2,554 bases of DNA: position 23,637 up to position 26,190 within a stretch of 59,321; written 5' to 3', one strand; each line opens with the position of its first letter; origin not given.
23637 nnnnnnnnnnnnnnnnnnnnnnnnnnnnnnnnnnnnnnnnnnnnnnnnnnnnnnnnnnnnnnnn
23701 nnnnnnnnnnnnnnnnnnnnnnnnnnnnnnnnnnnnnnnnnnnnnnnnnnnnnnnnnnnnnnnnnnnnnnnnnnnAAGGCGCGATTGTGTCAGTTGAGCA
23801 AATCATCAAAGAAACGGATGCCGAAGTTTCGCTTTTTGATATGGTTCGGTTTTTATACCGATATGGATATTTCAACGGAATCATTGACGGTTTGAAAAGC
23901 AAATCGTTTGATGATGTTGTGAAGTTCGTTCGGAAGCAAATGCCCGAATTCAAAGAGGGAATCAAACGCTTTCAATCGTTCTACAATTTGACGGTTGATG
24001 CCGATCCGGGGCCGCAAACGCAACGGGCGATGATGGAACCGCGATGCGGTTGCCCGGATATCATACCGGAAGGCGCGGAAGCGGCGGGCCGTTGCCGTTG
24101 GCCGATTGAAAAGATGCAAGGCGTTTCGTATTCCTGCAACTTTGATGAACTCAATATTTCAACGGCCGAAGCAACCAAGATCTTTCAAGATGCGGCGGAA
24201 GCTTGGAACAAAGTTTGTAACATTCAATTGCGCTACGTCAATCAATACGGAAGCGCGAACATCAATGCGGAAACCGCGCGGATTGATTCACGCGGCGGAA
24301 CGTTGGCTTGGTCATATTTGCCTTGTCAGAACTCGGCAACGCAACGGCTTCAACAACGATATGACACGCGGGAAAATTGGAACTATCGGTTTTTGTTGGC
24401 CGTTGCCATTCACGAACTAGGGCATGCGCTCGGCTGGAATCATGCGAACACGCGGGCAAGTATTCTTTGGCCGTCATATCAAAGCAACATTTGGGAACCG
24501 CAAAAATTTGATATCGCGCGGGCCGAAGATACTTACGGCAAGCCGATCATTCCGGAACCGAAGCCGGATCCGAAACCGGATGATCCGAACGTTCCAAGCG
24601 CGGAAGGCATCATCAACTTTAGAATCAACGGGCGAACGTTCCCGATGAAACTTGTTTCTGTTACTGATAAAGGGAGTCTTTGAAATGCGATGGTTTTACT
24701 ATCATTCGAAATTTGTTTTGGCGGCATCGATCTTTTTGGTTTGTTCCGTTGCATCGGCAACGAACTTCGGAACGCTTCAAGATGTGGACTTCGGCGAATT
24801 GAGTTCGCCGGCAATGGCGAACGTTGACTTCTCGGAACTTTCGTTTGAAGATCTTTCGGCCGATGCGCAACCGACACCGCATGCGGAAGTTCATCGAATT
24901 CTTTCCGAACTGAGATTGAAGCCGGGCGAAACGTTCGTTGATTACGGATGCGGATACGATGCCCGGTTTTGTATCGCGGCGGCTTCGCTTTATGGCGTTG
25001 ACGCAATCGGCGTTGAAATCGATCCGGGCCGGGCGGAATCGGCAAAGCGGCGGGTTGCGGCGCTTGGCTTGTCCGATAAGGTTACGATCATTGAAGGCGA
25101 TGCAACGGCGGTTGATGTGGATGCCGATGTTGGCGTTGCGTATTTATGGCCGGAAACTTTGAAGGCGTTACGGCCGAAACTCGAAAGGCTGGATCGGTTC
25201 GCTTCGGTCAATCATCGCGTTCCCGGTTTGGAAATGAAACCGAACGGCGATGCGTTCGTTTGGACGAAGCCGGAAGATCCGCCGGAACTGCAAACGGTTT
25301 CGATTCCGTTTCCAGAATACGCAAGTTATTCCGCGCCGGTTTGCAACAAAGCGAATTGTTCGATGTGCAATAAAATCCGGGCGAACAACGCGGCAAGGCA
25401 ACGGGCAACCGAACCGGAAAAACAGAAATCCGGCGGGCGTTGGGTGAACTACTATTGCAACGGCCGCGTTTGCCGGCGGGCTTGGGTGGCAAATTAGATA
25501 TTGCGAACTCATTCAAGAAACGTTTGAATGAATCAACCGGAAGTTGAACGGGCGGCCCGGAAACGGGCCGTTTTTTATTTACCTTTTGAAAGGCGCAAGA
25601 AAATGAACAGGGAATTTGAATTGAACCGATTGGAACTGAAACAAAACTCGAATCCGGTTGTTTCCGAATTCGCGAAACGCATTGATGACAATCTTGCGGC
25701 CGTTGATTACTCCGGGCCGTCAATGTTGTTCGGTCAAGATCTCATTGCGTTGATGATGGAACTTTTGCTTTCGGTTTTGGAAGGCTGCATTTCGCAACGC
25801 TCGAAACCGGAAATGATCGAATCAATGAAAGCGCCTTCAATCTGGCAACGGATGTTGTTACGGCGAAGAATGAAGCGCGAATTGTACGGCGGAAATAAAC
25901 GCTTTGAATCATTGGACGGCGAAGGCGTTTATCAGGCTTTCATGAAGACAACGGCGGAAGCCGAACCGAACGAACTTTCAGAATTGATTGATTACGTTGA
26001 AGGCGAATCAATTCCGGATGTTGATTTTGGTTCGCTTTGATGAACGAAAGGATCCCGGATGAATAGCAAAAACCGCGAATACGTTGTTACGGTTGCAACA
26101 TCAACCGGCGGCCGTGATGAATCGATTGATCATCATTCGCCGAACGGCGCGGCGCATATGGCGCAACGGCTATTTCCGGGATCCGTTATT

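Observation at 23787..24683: Complete pro-matrix-metalloproteinase architecture (PG-binding-like prodomain, PRCGxPD cysteine switch, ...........) in a phage lysis-like module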

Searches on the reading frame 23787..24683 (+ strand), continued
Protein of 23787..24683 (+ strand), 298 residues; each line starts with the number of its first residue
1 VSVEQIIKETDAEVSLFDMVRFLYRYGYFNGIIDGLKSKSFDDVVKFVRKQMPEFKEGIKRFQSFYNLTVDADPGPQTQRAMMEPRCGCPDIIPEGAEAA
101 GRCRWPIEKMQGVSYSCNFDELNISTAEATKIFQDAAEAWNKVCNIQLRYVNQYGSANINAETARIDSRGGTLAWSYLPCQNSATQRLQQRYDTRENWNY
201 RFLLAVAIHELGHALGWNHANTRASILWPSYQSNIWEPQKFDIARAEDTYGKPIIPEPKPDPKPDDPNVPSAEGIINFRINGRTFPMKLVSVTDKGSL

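Call 100: search_solved_structures(query=A7, max_evalue=10, show_alignments=2)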
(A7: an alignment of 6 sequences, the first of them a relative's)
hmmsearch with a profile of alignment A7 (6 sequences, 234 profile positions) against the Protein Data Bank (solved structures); distinct sequences matched with E-value up to 10: 52.
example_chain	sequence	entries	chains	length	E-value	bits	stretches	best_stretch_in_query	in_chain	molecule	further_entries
1ep8_A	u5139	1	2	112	0.056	16.5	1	45-71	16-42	THIOREDOXIN CH1, H-TYPE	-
8xyw_A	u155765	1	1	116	0.073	16.2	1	51-73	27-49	De novo designed Trx-3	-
4pok_A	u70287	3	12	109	0.081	16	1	37-73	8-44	Thioredoxin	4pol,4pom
5nyl_A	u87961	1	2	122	0.095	15.8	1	33-75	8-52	Thioredoxin-like protein 2.1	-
2vim_A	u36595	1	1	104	0.19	14.8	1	46-123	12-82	THIOREDOXIN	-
6i19_A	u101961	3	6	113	0.19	14.8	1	44-71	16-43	Thioredoxin H-type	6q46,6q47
5zpv_A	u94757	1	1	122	0.2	14.8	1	34-123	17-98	Thioredoxin (H-type,TRX-H)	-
1fg4_A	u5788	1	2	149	0.2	14.8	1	42-115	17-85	TRYPAREDOXIN II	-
1o6j_A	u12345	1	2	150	0.2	14.8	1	42-115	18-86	TRYPAREDOXIN II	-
1ep7_A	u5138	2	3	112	0.2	14.7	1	45-71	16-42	THIOREDOXIN CH1, H-TYPE | THIOREDOXIN H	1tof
2vlt_A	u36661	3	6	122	0.2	14.7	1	32-71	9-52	THIOREDOXIN H ISOFORM 2.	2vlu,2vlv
1o81_A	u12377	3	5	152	0.2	14.7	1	42-115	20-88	TRYPAREDOXIN II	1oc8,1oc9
3bd2_A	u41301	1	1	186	0.21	14.7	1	47-91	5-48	Disulfide bond protein A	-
4fyu_A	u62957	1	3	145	0.23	14.6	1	51-110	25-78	Thioredoxin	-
3bci_A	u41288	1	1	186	0.23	14.5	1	47-92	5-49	Disulfide bond protein A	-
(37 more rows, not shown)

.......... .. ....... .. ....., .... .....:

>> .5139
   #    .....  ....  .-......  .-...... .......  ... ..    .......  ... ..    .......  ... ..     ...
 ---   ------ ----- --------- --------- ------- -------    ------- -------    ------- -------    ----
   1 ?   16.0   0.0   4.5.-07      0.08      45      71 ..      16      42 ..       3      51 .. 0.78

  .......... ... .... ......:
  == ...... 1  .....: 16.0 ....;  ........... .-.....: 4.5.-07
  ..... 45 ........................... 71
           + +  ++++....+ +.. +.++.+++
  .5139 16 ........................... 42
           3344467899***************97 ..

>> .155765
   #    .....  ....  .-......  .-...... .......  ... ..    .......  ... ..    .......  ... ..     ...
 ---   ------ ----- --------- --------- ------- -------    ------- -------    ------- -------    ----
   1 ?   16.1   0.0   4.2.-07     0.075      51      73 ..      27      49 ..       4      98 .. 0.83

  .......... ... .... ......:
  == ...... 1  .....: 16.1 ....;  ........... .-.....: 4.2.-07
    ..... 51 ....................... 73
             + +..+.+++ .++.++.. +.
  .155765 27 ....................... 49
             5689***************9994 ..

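Call 106: search_protein_families(library=padloc, proteins=[window:23787-24683:+, L004:2608-3462:+, L012:9234-11069:+], max_evalue=0.01)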
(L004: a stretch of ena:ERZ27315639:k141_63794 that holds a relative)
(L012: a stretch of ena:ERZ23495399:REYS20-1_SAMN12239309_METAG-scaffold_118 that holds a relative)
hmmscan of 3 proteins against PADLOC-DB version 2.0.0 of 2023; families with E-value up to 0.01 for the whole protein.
window:23787-24683:+ (298 aa): 0 families

L004:2608-3462:+ (284 aa): 2 families
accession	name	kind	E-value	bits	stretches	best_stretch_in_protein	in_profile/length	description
PDLC01130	Cas6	-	0.00096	16.7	1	223-282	101-159/303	Cas6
PDLC02099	Cas6_IIIh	-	0.0031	15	1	221-282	105-165/313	-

L012:9234-11069:+ (611 aa): 0 families

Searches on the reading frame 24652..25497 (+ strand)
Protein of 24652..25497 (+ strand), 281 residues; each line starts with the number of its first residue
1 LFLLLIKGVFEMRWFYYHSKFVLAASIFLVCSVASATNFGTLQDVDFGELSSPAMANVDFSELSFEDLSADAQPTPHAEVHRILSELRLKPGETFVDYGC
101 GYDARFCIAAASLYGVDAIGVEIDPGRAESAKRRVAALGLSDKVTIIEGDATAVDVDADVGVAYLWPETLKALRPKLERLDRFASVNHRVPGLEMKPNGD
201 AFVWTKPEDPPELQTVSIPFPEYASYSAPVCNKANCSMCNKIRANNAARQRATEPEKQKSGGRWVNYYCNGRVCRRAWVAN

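Call 3: search_protein_families(library=pfam, proteins=[window:24652-25497:+], max_evalue=0.1)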
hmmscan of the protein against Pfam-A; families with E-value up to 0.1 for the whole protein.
window:24652-25497:+ (281 aa): 8 families
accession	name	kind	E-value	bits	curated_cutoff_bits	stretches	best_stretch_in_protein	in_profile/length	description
PF02353.26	CMAS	-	3.4e-09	36.9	27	1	73-148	44-118/273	Mycolic acid cyclopropane synthetase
PF13649.12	Methyltransf_25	-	4.7e-05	24.4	27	1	96-160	2-65/97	Methyltransferase domain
PF13847.12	Methyltransf_31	-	0.00041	20.5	27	1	90-155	2-67/145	Methyltransferase domain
PF08241.18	Methyltransf_11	-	0.0013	19.7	21.2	1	96-157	1-57/95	Methyltransferase domain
PF06325.19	PrmA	-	0.0013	18.8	22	1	88-179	158-248/296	Ribosomal protein L11 methyltransferase (PrmA)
PF15629.11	Perm-CXXC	-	0.0052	17.5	23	1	230-246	13-29/32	Permuted single zf-CXXC unit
PF08123.19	DOT1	-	0.0098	15.9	23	1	80-134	31-85/205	Histone methylation protein DOT1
PF13489.12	Methyltransf_23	-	0.01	16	27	1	79-131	12-60/164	Methyltransferase domain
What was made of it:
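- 24685..25497 (+): MT270: protein with an N-terminal signal or anchor sequence, a SAM-methyltransferase-like core and a Cys-rich C-terminus. Occupies the slot held by an exported CxxC (thioredoxin-like) protein in other lineages. Pfam CMAS 3.4e-9 and Methyltransf_25 (call 3).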

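Call 9: search_protein_families(library=phrogs, proteins=[window:24685-25497:+], max_evalue=0.01)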
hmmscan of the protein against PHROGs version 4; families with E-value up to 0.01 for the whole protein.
window:24685-25497:+ (270 aa): 1 family
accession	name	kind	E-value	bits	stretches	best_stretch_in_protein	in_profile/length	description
phrog_13505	-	other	0.0063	16.7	1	65-140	101-175/392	methyltransferase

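Call 62: search_protein_families(library=ncbifam, proteins=[window:24685-25497:+], max_evalue=0.01)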
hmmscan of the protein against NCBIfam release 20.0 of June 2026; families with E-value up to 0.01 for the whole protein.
window:24685-25497:+ (270 aa): 13 families
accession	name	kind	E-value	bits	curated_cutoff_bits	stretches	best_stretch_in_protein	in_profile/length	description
NF041081.1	prot_lys_mtase_Arch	equivalog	1.2e-09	38.4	200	1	80-168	9-98/142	protein-lysine N-methyltransferase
NF040703.1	cyclopro_CfaB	exception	4.4e-08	32.3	650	1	55-135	134-213/393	C17 cyclopropane fatty acid synthase CfaB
NF001556.0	PRK00377.1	equivalog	5.1e-06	26.4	238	1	66-143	25-104/198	cobalt-precorrin-6Y C(15)-methyltransferase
NF008686.0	PRK11705.1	equivalog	6e-06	25.6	400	1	66-128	153-214/383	cyclopropane fatty acyl phospholipid synthase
TIGR00406.1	prmA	equivalog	1.2e-05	25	183.15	1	78-169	157-248/288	50S ribosomal protein L11 methyltransferase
TIGR04543.1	ketoArg_3Met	equivalog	5.3e-05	22.5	425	1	69-141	139-210/336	2-ketoarginine methyltransferase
NF050150.1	RiPP_MTase_ApyS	equivalog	0.00013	21.3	400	1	63-143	127-204/323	RiPP biosynthesis methyltransferase ApyS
NF040660.1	mycolic_MTase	equivalog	0.00017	21.2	390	1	66-129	46-108/283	cyclopropane mycolic acid synthase family methyltransferase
TIGR02469.1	CbiT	equivalog_domain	0.00029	21.1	78.3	1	72-144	11-82/124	precorrin-6Y C5,15-methyltransferase (decarboxylating) subunit CbiT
TIGR04188.1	methyltr_grsp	subfamily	0.00068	19.1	380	1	69-140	96-167/363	ATP-grasp peptide maturase system methyltransferase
NF043040.1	corrin_prot_MT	hypoth_equivalog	0.0056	16.1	180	1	71-144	33-103/216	corrinoid protein-associated methyltransferase CpaM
NF000058.2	Erm41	exception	0.0057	16.6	350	1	70-139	21-84/173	23S rRNA (adenine(2058)-N(6))-methyltransferase Erm(41)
NF047649.1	MTase_UXPK_star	exception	0.007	15.4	460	0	77-143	74-140/283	methyltransferase/UXPK-star double selenoprotein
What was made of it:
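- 24685..25497 (+): NCBIfam in call 62.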

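Call 106: search_protein_families(library=padloc, proteins=[window:24685-25497:+], max_evalue=0.01)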
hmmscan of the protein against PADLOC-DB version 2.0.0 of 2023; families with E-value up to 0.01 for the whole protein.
window:24685-25497:+ (270 aa): 2 families
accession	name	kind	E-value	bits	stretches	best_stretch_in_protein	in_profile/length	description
PDLC04134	mad2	-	3.1e-12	44.1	1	58-145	269-353/492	mads_2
PDLC03222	MTase_II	-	0.0034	14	1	83-151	157-225/602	Type II methyltransferase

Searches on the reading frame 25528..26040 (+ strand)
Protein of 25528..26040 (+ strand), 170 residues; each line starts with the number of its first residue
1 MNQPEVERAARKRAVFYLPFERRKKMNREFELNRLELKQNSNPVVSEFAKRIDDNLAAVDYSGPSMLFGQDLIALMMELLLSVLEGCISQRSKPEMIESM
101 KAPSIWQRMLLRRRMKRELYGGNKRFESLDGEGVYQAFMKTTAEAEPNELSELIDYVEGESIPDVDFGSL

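Call 3: search_protein_families(library=pfam, proteins=[window:25528-26040:+], max_evalue=0.1)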
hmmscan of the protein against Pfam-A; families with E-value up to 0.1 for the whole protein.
window:25528-26040:+ (170 aa): 0 families

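Call 9: search_protein_families(library=phrogs, proteins=[window:25528-26040:+], max_evalue=0.01)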
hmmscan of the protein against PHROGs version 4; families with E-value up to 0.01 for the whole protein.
window:25528-26040:+ (170 aa): 0 families

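Call 62: search_protein_families(library=ncbifam, proteins=[window:25528-26040:+], max_evalue=0.01)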
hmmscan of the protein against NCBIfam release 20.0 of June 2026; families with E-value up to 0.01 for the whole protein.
window:25528-26040:+ (170 aa): 0 families

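Call 101: search_solved_structures(query=A6, max_evalue=10, show_alignments=1)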
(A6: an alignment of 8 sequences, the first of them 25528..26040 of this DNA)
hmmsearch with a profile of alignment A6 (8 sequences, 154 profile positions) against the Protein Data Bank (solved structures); distinct sequences matched with E-value up to 10: 13.
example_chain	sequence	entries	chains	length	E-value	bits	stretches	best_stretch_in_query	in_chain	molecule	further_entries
8fmm_A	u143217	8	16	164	0.046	17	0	126-153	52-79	Troponin C, slow skeletal and cardiac muscles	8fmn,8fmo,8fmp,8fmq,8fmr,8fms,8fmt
1dtl_A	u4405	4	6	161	0.048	16.9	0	126-153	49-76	CARDIAC TROPONIN C | Troponin C | Troponin C, slow skeletal and cardiac muscles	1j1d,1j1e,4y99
2jt0_A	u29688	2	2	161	0.067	16.5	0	126-153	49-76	Troponin C, slow skeletal and cardiac muscles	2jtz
1aj4_A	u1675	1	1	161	0.078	16.3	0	126-153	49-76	TROPONIN C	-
2jt3_A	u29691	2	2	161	0.098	15.9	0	126-153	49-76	Troponin C | Troponin C, slow skeletal and cardiac muscles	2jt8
8uww_C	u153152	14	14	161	0.12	15.6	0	126-153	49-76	Troponin C, slow skeletal and cardiac muscles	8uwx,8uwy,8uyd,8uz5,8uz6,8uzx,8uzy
9mo4_G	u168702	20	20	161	0.13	15.6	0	126-153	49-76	Troponin C, slow skeletal and cardiac muscles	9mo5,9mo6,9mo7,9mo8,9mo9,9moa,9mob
9hnh_A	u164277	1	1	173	0.2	14.9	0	122-153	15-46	Chains: A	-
6klt_A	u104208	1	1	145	0.2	14.9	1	126-153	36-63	Troponin C, slow skeletal and cardiac muscles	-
6klu_A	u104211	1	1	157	0.28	14.5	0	126-153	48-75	Troponin C, slow skeletal and cardiac muscles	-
1la0_A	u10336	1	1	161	0.33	14.2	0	126-153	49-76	Troponin C, slow skeletal and cardiac muscles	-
6kn7_V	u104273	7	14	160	0.35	14.1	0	126-153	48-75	Troponin C, slow skeletal and cardiac muscles | Troponin C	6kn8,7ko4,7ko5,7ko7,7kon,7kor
7uti_U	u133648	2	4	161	0.36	14.1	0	126-153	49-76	Troponin C, slow skeletal and cardiac muscles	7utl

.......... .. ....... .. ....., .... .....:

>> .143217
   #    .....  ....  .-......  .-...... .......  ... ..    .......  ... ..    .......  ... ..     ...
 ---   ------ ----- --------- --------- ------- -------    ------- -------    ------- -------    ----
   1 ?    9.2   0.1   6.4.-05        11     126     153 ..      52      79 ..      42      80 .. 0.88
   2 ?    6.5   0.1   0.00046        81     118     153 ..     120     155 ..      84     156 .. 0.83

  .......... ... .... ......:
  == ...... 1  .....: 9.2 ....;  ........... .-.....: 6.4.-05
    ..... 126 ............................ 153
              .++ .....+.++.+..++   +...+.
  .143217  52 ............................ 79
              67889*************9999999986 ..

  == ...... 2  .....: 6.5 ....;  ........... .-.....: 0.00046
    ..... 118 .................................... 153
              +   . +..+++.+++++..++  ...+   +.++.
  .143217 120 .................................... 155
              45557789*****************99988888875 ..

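Call 106: search_protein_families(library=padloc, proteins=[window:25528-26040:+], max_evalue=0.01)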
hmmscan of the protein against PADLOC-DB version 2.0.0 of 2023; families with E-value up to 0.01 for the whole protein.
window:25528-26040:+ (170 aa): 0 families
